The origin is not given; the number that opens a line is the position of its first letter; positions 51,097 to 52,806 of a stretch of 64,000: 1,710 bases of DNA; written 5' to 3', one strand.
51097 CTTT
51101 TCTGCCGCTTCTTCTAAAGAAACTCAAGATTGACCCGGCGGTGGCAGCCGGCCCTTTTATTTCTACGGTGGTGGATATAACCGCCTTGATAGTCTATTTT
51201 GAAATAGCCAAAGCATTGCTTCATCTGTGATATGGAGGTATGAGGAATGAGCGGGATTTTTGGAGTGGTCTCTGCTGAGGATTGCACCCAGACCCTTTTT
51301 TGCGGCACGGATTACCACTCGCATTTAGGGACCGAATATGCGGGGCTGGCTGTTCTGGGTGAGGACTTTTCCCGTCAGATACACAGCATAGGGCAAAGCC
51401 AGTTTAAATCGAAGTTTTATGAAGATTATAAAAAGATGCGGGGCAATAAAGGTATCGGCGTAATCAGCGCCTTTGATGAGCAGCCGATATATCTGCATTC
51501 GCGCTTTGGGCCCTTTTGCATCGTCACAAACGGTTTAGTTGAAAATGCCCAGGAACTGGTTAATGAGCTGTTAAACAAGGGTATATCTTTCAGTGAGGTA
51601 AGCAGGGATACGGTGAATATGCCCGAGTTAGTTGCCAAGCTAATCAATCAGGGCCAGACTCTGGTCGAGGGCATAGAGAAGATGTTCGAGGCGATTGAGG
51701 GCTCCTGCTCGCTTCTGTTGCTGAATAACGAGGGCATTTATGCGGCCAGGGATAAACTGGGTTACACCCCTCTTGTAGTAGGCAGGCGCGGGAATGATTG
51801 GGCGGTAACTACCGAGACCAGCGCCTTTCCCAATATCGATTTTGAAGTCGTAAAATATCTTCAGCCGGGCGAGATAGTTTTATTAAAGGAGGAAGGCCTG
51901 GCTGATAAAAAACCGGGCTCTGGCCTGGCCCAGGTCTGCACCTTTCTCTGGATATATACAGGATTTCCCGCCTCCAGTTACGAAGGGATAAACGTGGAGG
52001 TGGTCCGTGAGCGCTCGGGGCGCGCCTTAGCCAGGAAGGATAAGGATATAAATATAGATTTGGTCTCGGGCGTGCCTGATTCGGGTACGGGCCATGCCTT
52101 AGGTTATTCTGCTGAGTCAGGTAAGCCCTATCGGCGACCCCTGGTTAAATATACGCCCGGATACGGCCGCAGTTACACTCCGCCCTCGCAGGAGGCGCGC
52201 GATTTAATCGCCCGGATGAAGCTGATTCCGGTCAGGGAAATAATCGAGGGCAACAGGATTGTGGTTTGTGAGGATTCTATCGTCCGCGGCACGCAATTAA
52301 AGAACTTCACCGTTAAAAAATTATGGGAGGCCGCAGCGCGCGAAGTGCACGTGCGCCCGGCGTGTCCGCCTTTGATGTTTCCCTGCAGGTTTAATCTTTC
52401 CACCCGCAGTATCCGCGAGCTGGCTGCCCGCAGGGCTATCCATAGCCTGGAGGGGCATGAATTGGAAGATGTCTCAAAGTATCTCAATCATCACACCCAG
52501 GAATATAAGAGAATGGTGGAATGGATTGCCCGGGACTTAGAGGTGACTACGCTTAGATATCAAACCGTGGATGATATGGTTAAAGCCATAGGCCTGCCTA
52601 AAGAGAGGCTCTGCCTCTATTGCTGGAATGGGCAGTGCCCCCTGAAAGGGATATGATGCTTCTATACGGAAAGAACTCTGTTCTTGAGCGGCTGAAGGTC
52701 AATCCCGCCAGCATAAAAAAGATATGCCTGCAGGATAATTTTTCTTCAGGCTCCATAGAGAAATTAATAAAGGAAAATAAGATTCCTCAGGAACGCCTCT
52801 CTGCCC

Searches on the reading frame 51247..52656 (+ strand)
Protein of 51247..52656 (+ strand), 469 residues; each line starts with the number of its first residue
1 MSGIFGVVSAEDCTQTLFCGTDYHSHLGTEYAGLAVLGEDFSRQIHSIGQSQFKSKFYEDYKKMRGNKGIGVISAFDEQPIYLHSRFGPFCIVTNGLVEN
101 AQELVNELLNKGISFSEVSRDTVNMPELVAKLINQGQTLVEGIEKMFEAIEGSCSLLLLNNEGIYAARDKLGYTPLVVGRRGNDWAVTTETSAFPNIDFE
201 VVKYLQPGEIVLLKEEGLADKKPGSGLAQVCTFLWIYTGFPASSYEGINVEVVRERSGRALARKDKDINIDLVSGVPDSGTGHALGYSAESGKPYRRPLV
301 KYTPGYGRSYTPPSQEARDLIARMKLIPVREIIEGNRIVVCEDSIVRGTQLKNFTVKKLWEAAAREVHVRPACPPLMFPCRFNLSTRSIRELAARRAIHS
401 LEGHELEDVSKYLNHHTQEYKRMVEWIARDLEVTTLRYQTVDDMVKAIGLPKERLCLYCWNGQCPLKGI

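Call 80: search_protein_families(library=pfam, proteins=[window:51247-52656:+], max_evalue=0.00001)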
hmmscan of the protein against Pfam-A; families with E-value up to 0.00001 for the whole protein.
window:51247-52656:+ (469 aa): 1 family
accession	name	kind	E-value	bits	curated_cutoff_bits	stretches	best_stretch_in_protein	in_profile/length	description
PF13537.11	GATase_7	-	9.8e-15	55.1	25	1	75-194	10-121/123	Glutamine amidotransferase domain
